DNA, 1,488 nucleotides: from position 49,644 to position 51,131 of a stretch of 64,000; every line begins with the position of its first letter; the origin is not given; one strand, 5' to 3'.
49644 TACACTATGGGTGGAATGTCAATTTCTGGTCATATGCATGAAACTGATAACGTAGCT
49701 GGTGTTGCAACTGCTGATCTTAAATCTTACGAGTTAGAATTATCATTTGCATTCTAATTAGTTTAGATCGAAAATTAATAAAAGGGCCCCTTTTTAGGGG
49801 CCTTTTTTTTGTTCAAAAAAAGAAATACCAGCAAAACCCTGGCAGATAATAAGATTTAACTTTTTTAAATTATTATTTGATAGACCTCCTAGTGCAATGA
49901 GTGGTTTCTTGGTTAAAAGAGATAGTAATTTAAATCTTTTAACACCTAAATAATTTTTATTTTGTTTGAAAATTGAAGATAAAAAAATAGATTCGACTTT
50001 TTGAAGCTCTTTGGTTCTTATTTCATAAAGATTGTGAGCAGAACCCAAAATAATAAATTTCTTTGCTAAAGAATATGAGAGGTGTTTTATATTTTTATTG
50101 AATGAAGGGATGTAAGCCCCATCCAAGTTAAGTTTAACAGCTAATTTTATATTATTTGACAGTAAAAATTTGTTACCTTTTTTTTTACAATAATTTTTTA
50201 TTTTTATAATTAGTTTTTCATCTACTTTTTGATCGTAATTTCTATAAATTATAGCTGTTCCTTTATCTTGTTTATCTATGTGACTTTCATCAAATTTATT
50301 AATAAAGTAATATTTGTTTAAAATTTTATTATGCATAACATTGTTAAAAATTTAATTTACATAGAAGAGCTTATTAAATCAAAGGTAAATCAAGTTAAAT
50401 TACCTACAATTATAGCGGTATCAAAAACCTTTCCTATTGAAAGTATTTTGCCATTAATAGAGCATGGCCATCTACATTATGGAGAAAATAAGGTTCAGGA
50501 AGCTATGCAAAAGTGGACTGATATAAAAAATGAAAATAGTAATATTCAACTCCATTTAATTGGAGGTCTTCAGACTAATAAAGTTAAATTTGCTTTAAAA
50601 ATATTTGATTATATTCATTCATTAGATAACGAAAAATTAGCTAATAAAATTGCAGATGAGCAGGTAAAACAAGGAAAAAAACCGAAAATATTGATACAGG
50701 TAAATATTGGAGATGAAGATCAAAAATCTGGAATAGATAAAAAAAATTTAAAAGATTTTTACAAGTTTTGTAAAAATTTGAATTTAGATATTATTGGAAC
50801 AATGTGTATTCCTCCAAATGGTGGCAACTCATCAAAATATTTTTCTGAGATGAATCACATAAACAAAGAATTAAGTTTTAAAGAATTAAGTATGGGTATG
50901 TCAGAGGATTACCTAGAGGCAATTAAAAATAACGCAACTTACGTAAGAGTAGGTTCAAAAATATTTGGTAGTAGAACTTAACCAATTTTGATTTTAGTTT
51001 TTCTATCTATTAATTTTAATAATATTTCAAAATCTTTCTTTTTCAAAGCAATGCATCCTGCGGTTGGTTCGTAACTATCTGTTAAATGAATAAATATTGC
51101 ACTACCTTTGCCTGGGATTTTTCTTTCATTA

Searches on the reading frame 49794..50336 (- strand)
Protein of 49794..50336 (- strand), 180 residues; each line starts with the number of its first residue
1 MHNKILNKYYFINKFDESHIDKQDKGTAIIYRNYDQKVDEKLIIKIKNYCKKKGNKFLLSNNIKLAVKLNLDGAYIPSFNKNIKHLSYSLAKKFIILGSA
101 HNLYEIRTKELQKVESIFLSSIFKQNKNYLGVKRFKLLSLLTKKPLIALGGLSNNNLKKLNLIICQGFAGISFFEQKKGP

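Call 49: search_protein_families(library=pfam, proteins=[window:49794-50336:-], max_evalue=0.001)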
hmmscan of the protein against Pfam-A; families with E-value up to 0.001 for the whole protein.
window:49794-50336:- (180 aa): 1 family
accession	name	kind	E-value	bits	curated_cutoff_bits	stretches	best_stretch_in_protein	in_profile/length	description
PF02581.23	TMP-TENI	-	4.8e-16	59.1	27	1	27-172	27-178/180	Thiamine monophosphate synthase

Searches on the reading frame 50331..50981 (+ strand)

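Call 49: search_protein_families(library=pfam, proteins=[window:50331-50981:+], max_evalue=0.001)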
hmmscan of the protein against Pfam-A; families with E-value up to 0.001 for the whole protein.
window:50331-50981:+ (216 aa): 1 family
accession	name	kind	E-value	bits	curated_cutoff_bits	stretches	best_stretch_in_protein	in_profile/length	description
PF01168.26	Ala_racemase_N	-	1.4e-14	54.8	24.1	1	26-215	22-219/220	Alanine racemase, N-terminal domain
